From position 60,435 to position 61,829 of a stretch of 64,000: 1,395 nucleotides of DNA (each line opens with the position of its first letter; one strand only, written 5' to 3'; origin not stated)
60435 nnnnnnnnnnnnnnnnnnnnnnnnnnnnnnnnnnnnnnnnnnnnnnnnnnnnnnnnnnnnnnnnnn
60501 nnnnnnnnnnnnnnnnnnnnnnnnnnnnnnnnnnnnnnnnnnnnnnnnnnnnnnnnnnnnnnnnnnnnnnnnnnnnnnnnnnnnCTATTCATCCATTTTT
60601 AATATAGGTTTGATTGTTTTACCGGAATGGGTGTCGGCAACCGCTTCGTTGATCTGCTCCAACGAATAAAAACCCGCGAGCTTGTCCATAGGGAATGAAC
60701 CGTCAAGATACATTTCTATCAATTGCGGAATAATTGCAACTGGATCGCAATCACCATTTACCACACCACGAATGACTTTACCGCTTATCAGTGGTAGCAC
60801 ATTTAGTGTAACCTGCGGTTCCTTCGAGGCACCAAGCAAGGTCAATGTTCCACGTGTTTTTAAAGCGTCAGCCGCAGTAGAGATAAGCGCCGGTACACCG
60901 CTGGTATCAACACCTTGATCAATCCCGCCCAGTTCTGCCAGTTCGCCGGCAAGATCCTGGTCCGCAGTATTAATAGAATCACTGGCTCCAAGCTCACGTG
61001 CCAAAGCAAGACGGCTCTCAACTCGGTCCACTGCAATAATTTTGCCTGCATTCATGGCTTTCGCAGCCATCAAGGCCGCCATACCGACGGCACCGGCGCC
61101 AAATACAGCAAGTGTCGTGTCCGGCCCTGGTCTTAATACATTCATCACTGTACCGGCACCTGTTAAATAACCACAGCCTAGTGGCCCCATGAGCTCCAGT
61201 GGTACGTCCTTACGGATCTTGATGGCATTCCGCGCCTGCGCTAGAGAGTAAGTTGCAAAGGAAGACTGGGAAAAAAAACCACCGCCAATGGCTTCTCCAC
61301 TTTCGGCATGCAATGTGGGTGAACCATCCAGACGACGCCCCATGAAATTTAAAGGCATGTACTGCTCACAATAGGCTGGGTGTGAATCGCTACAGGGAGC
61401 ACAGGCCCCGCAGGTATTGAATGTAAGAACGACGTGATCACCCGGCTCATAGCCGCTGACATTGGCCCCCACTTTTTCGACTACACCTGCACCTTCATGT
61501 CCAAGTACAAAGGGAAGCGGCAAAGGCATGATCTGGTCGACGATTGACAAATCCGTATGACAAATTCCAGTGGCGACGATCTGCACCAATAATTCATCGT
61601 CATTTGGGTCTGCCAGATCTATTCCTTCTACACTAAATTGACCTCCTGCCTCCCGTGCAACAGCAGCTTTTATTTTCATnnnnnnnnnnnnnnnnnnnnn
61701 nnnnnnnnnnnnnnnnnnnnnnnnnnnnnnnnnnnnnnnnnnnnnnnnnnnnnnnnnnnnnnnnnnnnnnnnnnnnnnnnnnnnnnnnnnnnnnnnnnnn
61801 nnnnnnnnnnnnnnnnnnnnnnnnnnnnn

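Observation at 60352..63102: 23-bp direct repeats bracketing a TonB-receptor C-terminal remnant plus a Zn-ADH and cytochrome P450: footprint of a rearrangement or cassette insertion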

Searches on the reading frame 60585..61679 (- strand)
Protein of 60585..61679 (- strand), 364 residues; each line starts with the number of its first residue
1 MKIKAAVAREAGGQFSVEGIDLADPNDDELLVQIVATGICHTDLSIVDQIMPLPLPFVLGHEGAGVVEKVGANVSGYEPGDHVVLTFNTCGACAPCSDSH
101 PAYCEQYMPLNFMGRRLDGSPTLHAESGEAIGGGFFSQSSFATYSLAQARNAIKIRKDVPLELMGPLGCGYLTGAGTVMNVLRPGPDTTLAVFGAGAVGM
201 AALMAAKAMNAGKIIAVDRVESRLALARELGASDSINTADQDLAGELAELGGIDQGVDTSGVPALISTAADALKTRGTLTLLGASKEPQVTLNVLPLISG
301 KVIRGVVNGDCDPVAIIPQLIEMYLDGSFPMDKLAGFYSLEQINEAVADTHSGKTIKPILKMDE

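Call 7: search_protein_families(library=pfam, proteins=[window:60585-61679:-], max_evalue=0.1)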
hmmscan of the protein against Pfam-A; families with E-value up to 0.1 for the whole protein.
window:60585-61679:- (364 aa): 6 families
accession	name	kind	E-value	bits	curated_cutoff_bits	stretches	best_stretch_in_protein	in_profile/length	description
PF08240.17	ADH_N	-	4.8e-24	85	23.5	1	27-156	2-103/104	Alcohol dehydrogenase GroES-like domain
PF00107.32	ADH_zinc_N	-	4e-22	79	31.8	1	197-310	1-116/129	Zinc-binding dehydrogenase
PF16912.11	Glu_dehyd_C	-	3.9e-06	26.9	34.9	1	189-311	33-163/211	Glucose dehydrogenase C-terminus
PF13466.11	STAS_2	-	0.016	15.8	29.2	0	257-294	39-76/80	STAS domain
PF01262.27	AlaDh_PNT_C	-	0.026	14.4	23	1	186-233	27-74/214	Alanine dehydrogenase/PNT, C-terminal domain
PF02826.25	2-Hacid_dh_C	-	0.056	13.3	25.1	1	187-229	36-77/178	D-isomer specific 2-hydroxyacid dehydrogenase, NAD binding domain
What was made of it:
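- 60585..61679 (-): Zn-dependent benzyl/aryl-alcohol dehydrogenase, intact. Pfam ADH_N and ADH_zinc_N (call 7).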

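Call 23: find_homologous_proteins(query=window:60588-61679:-, max_evalue=1e-30)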
Query window:60588-61679:- (364 aa): 7896 proteins with E <= 1e-30 among 8000 candidates; the best 120 are listed.
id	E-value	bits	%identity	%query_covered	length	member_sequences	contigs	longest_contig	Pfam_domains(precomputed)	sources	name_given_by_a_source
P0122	4.0e-233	791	99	100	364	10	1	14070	PF00107.33,PF16912.12,PF08240.18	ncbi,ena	-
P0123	6.8e-176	603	75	99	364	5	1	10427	PF00107.33,PF16912.12,PF08240.18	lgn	-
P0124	5.6e-174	597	72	99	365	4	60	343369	PF00107.33,PF16912.12,PF13602.13,PF08240.18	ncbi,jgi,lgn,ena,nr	ncbi:MAG: alcohol dehydrogenase [Hirschia sp.]|nr:alcohol dehydrogenase [Hirschia sp.] MBF18275.1 al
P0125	1.6e-170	585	72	100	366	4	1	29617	PF00107.33,PF16912.12,PF08240.18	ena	-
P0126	8.8e-170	583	70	100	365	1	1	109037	PF00107.33,PF16912.12,PF08240.18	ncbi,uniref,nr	ncbi:NAD(P)-dependent alcohol dehydrogenase [Novosphingobium lentum]|uniref:NAD(P)-dependent alcohol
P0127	5.5e-169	580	69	99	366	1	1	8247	PF00107.33,PF16912.12,PF13602.13,PF08240.18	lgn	-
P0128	7.2e-169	580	70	99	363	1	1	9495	PF00107.33,PF16912.12,PF08240.18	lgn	-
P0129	2.1e-168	578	70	99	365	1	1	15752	PF00107.33,PF16912.12,PF13602.13,PF08240.18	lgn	-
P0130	5.6e-168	577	72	99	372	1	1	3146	PF00107.33,PF16912.12,PF08240.18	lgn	-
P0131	1.7e-167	575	70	100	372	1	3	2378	PF00107.33,PF16912.12,PF13602.13,PF08240.18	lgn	-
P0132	1.8e-167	575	69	99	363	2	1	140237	PF00107.33,PF16912.12,PF13602.13,PF08240.18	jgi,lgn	-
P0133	4.0e-167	574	71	100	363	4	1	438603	PF00107.33,PF16912.12,PF13602.13,PF08240.18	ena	-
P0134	4.3e-166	571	69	99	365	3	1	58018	PF00107.33,PF16912.12,PF13602.13,PF08240.18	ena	-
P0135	1.1e-165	569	69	99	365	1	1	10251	PF00107.33,PF16912.12,PF13602.13,PF08240.18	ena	-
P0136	2.0e-165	569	69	100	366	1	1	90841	PF00107.33,PF16912.12,PF08240.18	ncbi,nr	ncbi:MAG: NAD(P)-dependent alcohol dehydrogenase [Halieaceae bacterium]|nr:NAD(P)-dependent alcohol 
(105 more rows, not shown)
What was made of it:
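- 60585..61679 (-): Nearest relatives outside the clade are at most 75% identical, and several are alphaproteobacterial (call 23).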

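Call 26: find_encoding_contigs(protein=P0123, flank=10000, max_places=3)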
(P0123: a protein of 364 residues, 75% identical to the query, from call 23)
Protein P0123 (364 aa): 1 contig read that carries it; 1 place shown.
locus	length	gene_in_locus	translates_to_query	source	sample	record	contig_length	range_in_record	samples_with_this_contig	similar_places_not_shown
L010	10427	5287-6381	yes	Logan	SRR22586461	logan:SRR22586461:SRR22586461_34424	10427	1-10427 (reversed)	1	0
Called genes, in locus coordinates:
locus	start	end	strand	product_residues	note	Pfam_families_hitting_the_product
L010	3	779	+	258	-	?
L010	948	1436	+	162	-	PF01243:PNPOx_N, PF12900:Pyridox_ox_2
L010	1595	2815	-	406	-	-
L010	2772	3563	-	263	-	PF07044:DUF1329 (faint), PF17131:TP_0789-like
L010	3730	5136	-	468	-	PF00171:Aldedh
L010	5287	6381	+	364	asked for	PF08240:ADH_N, PF16912:Glu_dehyd_C (weak), PF00107:ADH_zinc_N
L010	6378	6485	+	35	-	-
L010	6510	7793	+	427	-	PF00355:Rieske, PF00848:Ring_hydroxyl_A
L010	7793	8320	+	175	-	PF13577:SnoaL_4 (weak), PF00866:Ring_hydroxyl_B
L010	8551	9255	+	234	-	-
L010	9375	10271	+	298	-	PF01551:Peptidase_M23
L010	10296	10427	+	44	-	?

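Call 40: find_encoding_contigs(protein=P0125, flank=10000, max_places=3)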
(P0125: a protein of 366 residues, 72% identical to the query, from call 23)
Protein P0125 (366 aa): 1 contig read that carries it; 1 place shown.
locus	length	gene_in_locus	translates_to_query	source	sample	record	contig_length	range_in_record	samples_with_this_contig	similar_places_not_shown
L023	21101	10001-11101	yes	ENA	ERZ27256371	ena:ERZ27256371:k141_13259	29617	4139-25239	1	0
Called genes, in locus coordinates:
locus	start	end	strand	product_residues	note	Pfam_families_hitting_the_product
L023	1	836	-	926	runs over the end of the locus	PF13620:CarboxypepD_reg, PF13715:CarbopepD_reg_2, PF07715:Plug, PF00593:TonB_dep_Rec_b-barrel, PF14905:OMP_b-brl_3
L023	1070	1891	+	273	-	-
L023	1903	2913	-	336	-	PF00316:FBPase, PF18913:FBPase_C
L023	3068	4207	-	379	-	PF02515:CoA_transf_3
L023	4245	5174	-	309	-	PF05853:BKACE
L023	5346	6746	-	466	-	PF00171:Aldedh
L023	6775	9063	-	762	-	PF07715:Plug, PF00593:TonB_dep_Rec_b-barrel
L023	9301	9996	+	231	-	PF00857:Isochorismatase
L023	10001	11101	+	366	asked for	PF08240:ADH_N, PF16912:Glu_dehyd_C (weak), PF00107:ADH_zinc_N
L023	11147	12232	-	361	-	PF00724:Oxidored_FMN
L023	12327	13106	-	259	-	PF00378:ECH_1, PF16113:ECH_2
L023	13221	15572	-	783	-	PF07715:Plug, PF00593:TonB_dep_Rec_b-barrel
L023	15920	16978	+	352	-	PF00248:Aldo_ket_red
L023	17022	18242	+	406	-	PF03137:OATP (faint), PF07690:MFS_1, PF00854:PTR2 (weak)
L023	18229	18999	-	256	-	PF00378:ECH_1, PF16113:ECH_2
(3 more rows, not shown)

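Call 65: search_solved_structures(query=window:60588-61679:-, max_evalue=1e-40)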
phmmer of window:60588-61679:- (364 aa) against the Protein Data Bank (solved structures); distinct sequences matched with E-value up to 1e-40: 66 (the best 60 are shown).
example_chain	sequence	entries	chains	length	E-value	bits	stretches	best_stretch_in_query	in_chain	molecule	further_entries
5tnx_A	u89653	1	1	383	2.8e-114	385.4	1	3-362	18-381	Alcohol dehydrogenase zinc-binding domain protein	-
1f8f_A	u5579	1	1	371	5.5e-100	338.4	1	3-362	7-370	BENZYL ALCOHOL DEHYDROGENASE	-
1hdy_A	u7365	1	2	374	1.2e-57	199.2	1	2-360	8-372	ALCOHOL DEHYDROGENASE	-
1hso_A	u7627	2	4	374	8.4e-57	196.4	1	2-360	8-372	CLASS I ALCOHOL DEHYDROGENASE 1, ALPHA SUBUNIT | Alcohol dehydrogenase alpha chain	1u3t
1deh_A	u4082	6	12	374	1.6e-56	195.5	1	2-360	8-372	HUMAN BETA1 ALCOHOL DEHYDROGENASE | ALCOHOL DEHYDROGENASE | CLASS I ALCOHOL DEHYDROGENASE 1, BETA SUBUNIT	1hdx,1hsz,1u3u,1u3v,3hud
1hdz_A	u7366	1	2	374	3.4e-56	194.4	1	2-360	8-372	ALCOHOL DEHYDROGENASE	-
1htb_A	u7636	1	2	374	6.9e-56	193.4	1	2-360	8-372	BETA3 ALCOHOL DEHYDROGENASE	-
1ht0_A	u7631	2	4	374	5.5e-54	187.1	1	2-360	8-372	CLASS I ALCOHOL DEHYDROGENASE 3, GAMMA SUBUNIT | Alcohol dehydrogenase gamma chain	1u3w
3cos_A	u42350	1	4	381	3.2e-51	178.1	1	2-360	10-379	Alcohol dehydrogenase 4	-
8gv3_A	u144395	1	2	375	5.4e-51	177.3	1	2-362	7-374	Alcohol dehydrogenase class-3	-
5kcp_A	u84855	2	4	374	5.7e-51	177.2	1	2-360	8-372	Alcohol dehydrogenase E chain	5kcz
1qv6_A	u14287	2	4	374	5.7e-51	177.2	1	2-360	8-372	Alcohol dehydrogenase E chain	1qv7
4nfh_A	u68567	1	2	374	5.8e-51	177.2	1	2-360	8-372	Alcohol dehydrogenase E chain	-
7uq9_A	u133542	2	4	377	5.9e-51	177.2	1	2-360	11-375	Alcohol dehydrogenase E chain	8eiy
1e3l_A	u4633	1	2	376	7.7e-51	176.8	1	2-360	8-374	ALCOHOL DEHYDROGENASE, CLASS II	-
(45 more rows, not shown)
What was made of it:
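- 60585..61679 (-): PDB 1f8f at E=5.5e-100 (call 65).
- Checked: The ADH at 60585-61679 (-) is benzyl-alcohol type (PDB 1f8f, E=5.5e-100, call 65).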

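Call 76: search_protein_families(library=pfam, proteins=[L032:10937-11224:+], max_evalue=0.01)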
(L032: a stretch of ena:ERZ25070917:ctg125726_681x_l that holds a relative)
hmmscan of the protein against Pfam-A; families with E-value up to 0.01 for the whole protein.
L032:10937-11224:+ (95 aa): 2 families
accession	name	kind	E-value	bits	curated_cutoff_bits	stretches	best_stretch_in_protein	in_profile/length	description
PF13744.12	HTH_37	-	2.5e-23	82.1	27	1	9-88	1-78/80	Helix-turn-helix domain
PF01381.28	HTH_3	-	0.001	19.5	23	1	33-78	1-45/55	Helix-turn-helix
